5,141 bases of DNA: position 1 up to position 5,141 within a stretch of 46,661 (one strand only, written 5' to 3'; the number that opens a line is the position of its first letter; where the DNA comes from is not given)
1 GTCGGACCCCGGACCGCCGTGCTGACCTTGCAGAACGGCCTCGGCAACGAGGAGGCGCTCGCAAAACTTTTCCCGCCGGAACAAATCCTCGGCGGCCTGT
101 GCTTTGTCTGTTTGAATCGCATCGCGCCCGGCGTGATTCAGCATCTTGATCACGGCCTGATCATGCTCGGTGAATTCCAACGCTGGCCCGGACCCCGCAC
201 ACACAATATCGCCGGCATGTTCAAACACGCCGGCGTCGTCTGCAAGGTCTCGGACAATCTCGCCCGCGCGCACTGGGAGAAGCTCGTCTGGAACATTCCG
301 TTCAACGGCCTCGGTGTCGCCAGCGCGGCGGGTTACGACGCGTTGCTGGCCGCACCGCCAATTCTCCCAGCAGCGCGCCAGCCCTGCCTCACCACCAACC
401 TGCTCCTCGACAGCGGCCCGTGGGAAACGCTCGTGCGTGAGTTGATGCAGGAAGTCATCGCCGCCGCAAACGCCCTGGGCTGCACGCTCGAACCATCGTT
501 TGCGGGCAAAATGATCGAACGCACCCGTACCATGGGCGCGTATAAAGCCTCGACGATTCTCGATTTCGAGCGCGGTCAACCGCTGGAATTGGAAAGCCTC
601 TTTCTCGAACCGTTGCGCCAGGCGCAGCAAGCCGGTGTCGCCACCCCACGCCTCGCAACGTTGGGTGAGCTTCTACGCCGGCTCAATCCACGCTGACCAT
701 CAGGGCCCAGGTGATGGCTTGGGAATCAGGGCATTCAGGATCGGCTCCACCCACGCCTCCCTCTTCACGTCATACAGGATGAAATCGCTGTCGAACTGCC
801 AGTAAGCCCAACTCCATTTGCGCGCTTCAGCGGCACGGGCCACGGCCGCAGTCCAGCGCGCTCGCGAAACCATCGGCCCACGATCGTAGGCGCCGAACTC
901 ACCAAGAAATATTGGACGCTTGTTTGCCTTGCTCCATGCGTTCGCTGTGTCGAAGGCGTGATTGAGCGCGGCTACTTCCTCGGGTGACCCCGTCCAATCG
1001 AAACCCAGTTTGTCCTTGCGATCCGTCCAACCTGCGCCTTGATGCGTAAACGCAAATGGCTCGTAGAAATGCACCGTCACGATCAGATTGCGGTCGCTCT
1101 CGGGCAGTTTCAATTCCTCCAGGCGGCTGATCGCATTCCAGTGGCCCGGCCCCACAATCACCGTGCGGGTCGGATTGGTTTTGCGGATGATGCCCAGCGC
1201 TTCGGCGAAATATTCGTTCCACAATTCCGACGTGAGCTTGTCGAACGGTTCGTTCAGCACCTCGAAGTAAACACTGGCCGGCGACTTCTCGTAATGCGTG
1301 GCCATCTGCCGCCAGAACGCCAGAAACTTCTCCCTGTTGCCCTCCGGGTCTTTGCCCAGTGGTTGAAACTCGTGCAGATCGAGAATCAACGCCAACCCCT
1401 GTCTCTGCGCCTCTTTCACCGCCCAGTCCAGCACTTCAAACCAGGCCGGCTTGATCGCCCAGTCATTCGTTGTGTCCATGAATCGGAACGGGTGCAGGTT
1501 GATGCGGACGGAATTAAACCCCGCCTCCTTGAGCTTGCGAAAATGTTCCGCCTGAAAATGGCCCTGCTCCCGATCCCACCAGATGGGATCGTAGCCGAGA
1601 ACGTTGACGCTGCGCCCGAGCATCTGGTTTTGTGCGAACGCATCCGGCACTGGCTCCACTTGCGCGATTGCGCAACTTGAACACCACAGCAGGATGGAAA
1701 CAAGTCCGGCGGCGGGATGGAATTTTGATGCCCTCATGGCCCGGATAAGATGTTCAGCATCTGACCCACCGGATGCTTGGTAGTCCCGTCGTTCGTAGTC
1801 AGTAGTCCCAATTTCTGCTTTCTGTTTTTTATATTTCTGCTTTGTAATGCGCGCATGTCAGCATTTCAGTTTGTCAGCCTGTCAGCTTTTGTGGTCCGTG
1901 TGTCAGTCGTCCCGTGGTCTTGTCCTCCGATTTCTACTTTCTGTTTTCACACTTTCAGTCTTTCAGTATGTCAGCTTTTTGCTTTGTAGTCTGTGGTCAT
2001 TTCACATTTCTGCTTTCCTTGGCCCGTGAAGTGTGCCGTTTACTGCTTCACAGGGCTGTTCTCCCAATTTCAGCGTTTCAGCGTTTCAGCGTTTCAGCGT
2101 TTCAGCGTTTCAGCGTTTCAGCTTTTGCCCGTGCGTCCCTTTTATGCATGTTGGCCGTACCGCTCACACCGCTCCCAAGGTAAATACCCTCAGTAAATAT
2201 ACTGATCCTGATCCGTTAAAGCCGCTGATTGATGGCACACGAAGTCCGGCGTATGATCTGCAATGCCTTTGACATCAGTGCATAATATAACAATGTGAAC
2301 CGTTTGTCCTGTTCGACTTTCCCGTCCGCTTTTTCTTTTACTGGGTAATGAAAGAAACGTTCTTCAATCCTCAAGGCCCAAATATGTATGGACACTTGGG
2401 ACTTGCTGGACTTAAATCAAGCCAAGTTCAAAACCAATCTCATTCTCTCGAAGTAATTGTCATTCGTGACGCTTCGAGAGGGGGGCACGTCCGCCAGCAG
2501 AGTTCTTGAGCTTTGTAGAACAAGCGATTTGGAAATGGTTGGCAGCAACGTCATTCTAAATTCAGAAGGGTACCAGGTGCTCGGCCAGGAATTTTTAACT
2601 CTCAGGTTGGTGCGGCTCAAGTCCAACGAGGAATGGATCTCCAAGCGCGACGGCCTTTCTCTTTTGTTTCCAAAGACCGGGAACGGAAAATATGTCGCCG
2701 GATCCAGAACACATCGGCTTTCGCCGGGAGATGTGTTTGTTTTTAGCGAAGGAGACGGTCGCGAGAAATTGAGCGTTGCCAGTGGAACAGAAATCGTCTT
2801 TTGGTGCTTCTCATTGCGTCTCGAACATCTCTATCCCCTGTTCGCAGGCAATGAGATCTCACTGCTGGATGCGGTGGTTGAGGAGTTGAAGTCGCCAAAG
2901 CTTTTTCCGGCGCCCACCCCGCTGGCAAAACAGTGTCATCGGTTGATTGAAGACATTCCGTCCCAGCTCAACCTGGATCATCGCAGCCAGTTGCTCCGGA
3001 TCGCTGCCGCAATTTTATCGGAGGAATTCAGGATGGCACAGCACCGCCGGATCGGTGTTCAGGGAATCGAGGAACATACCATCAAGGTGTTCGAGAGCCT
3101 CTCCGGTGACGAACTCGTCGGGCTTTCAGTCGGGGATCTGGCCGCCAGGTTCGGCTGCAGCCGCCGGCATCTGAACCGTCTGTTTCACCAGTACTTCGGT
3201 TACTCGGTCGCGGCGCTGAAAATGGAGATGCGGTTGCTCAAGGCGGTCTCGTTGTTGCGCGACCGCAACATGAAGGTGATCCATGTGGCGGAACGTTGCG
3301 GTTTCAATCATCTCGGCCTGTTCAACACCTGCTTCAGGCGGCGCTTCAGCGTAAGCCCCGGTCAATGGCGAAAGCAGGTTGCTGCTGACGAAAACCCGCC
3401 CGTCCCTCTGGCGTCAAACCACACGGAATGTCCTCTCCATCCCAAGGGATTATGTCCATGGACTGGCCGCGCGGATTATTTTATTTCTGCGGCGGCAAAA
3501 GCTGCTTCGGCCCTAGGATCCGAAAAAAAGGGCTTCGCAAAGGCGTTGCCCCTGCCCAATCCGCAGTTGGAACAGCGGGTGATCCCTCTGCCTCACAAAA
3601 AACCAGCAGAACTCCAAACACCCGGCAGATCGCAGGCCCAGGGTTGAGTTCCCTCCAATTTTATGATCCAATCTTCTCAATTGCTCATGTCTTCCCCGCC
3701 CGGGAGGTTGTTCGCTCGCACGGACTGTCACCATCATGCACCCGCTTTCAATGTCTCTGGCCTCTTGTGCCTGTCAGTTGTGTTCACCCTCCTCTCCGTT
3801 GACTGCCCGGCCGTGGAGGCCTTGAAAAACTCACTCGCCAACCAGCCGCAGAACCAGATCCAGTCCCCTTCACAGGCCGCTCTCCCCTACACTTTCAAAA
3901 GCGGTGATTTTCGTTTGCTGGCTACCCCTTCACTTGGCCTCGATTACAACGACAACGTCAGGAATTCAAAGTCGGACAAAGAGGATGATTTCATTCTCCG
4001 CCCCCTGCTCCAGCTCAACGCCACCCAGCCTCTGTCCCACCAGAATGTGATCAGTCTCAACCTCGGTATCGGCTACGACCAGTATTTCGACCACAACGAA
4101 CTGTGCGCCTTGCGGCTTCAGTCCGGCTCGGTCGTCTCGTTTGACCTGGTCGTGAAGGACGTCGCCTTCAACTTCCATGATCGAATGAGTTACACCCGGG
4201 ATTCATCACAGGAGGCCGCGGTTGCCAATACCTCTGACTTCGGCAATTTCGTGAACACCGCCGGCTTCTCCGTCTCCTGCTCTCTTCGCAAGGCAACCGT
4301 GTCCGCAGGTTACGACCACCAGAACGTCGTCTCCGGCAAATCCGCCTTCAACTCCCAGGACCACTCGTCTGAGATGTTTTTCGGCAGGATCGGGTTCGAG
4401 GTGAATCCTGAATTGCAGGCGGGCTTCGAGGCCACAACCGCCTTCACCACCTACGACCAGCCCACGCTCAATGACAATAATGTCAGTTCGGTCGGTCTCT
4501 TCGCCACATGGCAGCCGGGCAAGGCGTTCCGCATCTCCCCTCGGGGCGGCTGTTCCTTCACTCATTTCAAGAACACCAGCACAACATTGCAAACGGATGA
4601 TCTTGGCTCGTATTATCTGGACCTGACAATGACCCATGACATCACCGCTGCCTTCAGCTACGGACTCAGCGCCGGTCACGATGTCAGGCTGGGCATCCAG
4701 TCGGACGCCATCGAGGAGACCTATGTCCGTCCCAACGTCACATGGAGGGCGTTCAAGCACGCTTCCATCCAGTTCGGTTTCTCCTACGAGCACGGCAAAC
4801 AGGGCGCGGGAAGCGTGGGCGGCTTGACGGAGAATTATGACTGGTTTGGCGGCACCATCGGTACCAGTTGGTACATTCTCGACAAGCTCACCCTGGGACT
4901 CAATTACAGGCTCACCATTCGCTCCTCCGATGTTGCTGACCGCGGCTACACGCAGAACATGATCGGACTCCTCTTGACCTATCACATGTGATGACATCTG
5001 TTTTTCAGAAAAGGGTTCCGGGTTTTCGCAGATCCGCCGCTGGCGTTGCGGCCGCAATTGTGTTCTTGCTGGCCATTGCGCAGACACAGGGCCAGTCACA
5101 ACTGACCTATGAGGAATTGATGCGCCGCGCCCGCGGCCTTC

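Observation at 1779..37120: Mosaic family of A-poor short-period repeat modules fills almost every gene junction of the EPS locus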

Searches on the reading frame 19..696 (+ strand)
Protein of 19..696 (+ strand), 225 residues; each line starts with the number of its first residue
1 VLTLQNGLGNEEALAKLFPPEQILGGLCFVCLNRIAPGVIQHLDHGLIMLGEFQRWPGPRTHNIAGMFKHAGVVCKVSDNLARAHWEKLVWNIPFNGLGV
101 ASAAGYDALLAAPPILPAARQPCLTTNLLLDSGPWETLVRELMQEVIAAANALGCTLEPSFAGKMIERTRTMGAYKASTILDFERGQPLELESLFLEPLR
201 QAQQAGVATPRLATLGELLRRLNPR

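Call 64: search_protein_families(library=pfam, proteins=[window:19-696:+], max_evalue=0.01)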
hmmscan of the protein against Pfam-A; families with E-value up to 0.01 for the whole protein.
window:19-696:+ (225 aa): 2 families
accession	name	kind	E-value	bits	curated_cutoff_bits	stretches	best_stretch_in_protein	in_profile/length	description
PF08546.17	ApbA_C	-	9.5e-23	81.3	22.7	2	126-222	27-124/125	Ketopantoate reductase PanE/ApbA C terminal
PF02558.23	ApbA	-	1.3e-11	44.8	22.2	1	2-54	97-149/150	Ketopantoate reductase PanE/ApbA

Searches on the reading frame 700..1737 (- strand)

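Call 64: search_protein_families(library=pfam, proteins=[window:700-1737:-], max_evalue=0.01)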
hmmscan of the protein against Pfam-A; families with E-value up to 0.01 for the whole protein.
window:700-1737:- (345 aa): 2 families
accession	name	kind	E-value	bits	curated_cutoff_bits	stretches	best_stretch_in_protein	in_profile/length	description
PF00150.24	Cellulase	-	3.3e-47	161.7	23.5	1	52-316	16-269/272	Cellulase (glycosyl hydrolase family 5)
PF01261.30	AP_endonuc_2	-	0.00019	21.6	31.1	1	68-226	36-187/249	Xylose isomerase-like TIM barrel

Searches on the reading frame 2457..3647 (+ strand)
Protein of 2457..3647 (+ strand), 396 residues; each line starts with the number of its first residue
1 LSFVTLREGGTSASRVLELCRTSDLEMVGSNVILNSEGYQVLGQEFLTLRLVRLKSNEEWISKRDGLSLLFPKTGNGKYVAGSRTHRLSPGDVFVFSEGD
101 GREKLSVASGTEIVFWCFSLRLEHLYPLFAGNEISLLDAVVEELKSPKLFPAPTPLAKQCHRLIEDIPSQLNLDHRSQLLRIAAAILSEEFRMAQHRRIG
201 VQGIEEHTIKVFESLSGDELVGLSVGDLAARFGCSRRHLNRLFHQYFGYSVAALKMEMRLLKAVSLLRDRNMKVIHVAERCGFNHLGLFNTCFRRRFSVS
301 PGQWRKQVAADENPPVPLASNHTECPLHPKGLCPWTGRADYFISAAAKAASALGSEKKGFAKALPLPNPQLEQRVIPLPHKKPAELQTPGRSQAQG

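Call 10: search_protein_families(library=pfam, proteins=[window:2457-3647:+])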
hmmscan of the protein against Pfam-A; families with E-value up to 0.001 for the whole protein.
window:2457-3647:+ (396 aa): 2 families
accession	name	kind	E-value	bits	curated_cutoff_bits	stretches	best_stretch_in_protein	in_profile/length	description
PF12833.13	HTH_18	-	1.6e-22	80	33.6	1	228-307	1-80/80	Helix-turn-helix domain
PF00165.29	HTH_AraC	-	4.7e-16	58.9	26.6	2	267-306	1-42/42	Bacterial regulatory helix-turn-helix proteins, AraC family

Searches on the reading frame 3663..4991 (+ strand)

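Call 10: search_protein_families(library=pfam, proteins=[window:3663-4991:+])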
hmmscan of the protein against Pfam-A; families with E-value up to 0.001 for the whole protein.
window:3663-4991:+ (442 aa): 2 families
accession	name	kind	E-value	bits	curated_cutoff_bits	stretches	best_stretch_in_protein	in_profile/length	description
PF10677.15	DUF2490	-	1.9e-05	24.9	29.8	1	317-421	3-99/186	Protein of unknown function (DUF2490)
PF10082.15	BBP2_2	-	5.3e-05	22.7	23.7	0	79-278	9-217/378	Putative beta-barrel porin 2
